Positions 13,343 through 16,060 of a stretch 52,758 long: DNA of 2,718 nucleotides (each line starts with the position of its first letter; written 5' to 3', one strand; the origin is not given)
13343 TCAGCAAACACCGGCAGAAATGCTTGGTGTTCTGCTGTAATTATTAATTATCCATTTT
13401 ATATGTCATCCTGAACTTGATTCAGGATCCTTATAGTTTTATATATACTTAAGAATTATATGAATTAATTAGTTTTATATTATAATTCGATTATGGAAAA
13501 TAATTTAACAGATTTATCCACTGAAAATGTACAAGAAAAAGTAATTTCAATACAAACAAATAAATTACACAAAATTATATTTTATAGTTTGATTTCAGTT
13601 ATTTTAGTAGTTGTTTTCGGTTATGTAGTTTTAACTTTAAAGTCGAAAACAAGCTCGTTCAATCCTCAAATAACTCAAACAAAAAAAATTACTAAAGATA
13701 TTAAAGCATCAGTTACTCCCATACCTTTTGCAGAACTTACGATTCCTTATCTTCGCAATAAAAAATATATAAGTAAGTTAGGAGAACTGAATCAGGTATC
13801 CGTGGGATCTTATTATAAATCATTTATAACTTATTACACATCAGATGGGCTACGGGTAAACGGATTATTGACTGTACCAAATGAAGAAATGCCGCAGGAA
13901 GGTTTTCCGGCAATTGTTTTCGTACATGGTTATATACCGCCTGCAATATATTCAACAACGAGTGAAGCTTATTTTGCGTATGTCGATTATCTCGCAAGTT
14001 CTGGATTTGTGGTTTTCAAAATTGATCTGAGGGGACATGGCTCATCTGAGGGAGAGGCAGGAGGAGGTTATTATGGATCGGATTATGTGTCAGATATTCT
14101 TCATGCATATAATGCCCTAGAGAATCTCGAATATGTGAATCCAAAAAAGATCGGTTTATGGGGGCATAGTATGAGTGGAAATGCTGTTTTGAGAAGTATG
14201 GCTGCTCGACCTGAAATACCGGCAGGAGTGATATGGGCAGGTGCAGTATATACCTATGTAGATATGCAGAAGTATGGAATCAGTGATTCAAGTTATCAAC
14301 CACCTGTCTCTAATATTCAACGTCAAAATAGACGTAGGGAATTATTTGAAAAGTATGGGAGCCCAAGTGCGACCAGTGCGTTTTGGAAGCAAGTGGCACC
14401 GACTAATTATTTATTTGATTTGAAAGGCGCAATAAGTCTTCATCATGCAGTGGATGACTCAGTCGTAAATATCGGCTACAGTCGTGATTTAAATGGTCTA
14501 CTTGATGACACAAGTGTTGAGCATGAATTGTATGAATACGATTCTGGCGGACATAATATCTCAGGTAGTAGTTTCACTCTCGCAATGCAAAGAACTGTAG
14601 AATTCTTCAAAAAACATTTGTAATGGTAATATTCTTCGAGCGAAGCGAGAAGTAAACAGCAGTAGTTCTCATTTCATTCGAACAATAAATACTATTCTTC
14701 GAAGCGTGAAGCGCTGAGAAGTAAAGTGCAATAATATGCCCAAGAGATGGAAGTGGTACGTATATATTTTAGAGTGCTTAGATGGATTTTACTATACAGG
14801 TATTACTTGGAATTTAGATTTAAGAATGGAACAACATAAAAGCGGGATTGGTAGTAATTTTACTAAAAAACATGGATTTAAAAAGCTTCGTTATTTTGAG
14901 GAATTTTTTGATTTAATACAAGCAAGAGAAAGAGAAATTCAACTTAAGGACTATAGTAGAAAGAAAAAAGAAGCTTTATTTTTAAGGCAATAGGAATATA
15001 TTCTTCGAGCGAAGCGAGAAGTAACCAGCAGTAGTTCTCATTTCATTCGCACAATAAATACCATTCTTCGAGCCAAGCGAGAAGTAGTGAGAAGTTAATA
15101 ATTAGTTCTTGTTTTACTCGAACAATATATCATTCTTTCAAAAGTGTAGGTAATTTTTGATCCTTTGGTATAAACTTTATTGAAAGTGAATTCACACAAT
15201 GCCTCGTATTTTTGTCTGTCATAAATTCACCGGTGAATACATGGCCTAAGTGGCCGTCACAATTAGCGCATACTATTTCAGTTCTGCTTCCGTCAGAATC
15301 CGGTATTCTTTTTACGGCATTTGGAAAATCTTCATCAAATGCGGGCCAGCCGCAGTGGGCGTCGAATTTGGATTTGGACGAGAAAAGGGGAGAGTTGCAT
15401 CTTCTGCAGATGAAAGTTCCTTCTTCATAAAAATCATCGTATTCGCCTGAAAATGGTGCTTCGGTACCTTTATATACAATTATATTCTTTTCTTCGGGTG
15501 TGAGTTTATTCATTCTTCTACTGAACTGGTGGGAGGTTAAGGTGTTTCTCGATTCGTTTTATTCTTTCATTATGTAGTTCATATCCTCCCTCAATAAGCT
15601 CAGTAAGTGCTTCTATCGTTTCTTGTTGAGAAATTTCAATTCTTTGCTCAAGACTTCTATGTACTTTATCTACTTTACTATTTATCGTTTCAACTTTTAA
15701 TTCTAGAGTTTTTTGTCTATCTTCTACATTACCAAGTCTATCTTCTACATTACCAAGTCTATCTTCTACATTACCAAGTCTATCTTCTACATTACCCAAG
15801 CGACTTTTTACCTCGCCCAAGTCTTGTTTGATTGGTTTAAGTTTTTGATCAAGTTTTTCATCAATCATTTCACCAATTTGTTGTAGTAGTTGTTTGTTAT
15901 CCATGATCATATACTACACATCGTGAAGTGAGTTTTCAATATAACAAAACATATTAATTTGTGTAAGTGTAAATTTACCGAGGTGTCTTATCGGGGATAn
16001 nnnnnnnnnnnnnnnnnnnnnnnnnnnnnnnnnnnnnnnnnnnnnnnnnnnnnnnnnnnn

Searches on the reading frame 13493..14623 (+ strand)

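Call 14: search_protein_families(library=pfam, proteins=[window:13493-14623:+], max_evalue=0.00001)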
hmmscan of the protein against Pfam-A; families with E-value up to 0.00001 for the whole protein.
window:13493-14623:+ (376 aa): 5 families
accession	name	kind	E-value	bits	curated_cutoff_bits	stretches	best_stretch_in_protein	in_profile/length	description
PF12146.15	Hydrolase_4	-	6.3e-15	55.6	27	1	140-255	6-113/239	Serine aminopeptidase, S33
PF00326.27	Peptidase_S9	-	3.5e-12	46.7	22.6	1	164-376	7-210/213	Prolyl oligopeptidase family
PF12697.13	Abhydrolase_6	-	2.8e-10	41.7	26.3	1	141-297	1-119/217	Alpha/beta hydrolase family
PF00561.26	Abhydrolase_1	-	1.1e-09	38.8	25.8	1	139-234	1-85/245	alpha/beta hydrolase fold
PF02129.25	Peptidase_S15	-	4.6e-06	27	23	0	118-256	1-134/262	X-Pro dipeptidyl-peptidase (S15 family)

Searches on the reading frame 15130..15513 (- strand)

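Call 61: search_protein_families(library=pfam, proteins=[window:15130-15513:-], max_evalue=0.0001)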
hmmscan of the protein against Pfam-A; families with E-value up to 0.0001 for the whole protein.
window:15130-15513:- (127 aa): 1 family
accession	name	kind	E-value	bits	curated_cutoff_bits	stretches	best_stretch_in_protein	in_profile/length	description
PF01641.26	SelR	-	1.1e-42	145.1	24.9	1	4-116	1-116/116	SelR domain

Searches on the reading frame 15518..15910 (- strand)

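Call 61: search_protein_families(library=pfam, proteins=[window:15518-15910:-], max_evalue=0.0001)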
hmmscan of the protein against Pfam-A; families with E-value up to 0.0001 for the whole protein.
window:15518-15910:- (130 aa): 5 families
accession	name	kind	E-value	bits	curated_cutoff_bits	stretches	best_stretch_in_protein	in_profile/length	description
PF02346.21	Vac_Fusion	-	1.9e-05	24.7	24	0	98-125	11-38/56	Chordopoxvirus multifunctional envelope protein A27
PF02601.20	Exonuc_VII_L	-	5.4e-05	23.3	35.9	1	6-125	146-267/315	Exonuclease VII, large subunit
PF23991.1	DUF7310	-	5.8e-05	23.9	40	0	28-81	29-82/83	Coiled-coil region of unknown function (DUF7310)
PF18822.6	CdvA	-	8.3e-05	23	30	0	2-59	9-63/123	CdvA-like coiled-coil domain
PF05531.17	NPV_P10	-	9.1e-05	23.3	29.8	0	7-64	4-63/75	Nucleopolyhedrovirus P10 protein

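Call 97: search_protein_families(library=padloc, proteins=[window:15518-15910:-], max_evalue=0.01)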
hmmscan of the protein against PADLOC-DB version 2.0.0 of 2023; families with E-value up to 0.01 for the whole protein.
window:15518-15910:- (130 aa): 23 families
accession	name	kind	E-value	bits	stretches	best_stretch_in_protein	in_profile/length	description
PDLC04886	PDC-S06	-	0.00011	19.2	1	4-124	266-389/727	-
PDLC00512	JetC1|JetC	-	0.0002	17.6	1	22-122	689-792/1123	DUF3584 domain; MukB-like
PDLC00006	DruC1|DruC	-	0.00039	17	1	42-120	167-240/626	Unknown function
PDLC00519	JetC1|JetC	-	0.00041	16.7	1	13-123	694-806/1097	DUF3584 domain; MukB-like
PDLC02663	DndD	-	0.0015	15.4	1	8-124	427-532/675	DndD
PDLC00507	JetC1|JetC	-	0.0015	14.9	1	4-108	268-372/1215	DUF3584 domain; MukB-like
PDLC00650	ZorA3|ZorA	-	0.0023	14.5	1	3-107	407-513/1063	MotA/ExbB/TolQ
PDLC03863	LmuB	-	0.0027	14.5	1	10-97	209-294/610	-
PDLC00551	JetC2|JetC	-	0.0037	13.1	1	21-109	915-1001/1365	DUF3584 domain; MukB-like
PDLC00552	JetC2|JetC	-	0.0038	12.9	1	12-90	418-493/1365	DUF3584 domain; MukB-like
PDLC02747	PbeC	-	0.0041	14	1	21-122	422-529/632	PbeC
PDLC02714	PbeC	-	0.0042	13.9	1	17-107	218-305/651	PbeC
PDLC02756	PbeC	-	0.0047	14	1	15-102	377-462/643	PbeC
PDLC00580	JetC3|JetC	-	0.0052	13.1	1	20-98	282-359/1068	DUF3584 domain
PDLC00648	ZorA3|ZorA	-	0.0057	13.4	1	4-109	403-510/692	MotA/ExbB/TolQ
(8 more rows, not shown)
